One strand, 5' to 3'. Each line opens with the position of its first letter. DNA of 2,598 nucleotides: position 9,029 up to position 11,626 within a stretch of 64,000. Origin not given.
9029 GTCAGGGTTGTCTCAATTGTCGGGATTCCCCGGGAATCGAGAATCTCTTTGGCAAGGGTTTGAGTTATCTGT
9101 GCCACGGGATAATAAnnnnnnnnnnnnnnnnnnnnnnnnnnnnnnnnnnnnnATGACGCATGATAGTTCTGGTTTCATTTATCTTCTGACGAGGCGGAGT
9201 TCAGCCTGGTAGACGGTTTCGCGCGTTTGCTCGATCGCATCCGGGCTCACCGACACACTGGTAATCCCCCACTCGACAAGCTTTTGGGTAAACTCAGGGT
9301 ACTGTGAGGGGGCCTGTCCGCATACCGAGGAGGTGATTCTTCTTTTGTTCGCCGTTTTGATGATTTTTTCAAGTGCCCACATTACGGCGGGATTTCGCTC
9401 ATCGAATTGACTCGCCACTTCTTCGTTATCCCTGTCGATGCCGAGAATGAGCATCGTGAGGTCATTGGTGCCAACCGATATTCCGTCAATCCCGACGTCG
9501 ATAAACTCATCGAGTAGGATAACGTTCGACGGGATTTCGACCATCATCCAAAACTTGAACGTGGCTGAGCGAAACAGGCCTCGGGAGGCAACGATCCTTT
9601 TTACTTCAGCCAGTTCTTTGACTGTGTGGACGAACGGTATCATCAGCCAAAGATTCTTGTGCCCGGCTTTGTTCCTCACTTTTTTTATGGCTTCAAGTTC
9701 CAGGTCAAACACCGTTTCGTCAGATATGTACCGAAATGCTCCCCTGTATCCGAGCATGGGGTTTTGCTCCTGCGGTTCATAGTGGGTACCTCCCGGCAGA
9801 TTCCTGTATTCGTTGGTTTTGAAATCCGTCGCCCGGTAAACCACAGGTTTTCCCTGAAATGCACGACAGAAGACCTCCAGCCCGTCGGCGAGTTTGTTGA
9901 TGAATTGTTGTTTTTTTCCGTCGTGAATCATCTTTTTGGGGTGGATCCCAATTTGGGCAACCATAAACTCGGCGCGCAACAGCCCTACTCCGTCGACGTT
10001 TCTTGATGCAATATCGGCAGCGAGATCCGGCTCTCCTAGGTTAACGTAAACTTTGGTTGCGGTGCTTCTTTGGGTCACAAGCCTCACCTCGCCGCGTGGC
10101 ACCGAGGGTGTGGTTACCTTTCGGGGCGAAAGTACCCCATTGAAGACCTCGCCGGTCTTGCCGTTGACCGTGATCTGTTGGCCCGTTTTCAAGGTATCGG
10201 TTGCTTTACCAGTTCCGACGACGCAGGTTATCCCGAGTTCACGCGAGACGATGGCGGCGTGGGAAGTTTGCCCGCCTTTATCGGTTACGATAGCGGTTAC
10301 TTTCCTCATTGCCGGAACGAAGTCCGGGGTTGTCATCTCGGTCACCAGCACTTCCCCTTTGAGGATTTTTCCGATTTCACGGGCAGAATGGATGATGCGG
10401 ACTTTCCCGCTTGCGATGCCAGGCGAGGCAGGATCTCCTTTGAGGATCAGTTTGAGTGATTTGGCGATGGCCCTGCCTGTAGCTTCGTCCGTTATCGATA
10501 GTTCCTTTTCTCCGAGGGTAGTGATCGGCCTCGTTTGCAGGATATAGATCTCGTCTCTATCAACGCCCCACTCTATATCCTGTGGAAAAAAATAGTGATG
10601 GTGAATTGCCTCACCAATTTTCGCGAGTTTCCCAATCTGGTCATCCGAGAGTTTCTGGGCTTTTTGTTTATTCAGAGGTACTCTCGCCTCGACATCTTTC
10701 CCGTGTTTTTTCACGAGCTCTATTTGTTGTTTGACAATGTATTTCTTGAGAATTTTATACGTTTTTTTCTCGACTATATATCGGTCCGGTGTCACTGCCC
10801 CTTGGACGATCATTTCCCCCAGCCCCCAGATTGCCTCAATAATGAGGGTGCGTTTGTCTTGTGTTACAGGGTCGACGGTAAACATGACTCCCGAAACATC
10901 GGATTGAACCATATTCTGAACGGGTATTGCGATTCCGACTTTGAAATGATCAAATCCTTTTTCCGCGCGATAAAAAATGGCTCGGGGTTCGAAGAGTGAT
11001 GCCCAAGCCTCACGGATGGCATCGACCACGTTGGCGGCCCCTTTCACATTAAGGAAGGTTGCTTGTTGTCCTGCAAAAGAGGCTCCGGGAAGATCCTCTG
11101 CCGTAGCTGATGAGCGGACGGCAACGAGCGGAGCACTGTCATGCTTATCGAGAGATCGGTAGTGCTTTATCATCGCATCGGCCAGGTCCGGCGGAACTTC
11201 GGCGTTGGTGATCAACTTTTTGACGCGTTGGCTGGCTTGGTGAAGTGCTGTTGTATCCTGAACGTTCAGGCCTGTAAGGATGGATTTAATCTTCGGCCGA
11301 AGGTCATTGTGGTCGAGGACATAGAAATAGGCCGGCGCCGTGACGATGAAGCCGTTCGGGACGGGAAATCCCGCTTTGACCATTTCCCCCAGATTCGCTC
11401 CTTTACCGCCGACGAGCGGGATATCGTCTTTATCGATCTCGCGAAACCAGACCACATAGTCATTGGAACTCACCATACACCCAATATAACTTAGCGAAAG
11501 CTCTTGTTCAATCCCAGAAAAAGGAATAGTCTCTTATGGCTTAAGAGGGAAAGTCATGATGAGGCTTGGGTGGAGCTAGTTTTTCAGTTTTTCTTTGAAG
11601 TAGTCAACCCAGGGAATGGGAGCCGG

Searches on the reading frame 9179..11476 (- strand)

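Call 68: search_protein_families(library=pfam, proteins=[window:9179-11476:-], max_evalue=0.001)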
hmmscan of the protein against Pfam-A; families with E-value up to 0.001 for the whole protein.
window:9179-11476:- (765 aa): 3 families
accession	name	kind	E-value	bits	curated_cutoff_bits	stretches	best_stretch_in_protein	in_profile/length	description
PF01326.24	PPDK_N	-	7.4e-112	374.3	27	1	20-328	2-319/328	Pyruvate phosphate dikinase, AMP/ATP-binding domain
PF02896.24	PEP-utilizers_C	-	3.5e-68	230.4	22.8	1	465-759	11-292/293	PEP-utilising enzyme, PEP-binding domain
PF00391.29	PEP-utilizers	-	2.3e-27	94.8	23.1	1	373-442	3-72/72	PEP-utilising enzyme, mobile domain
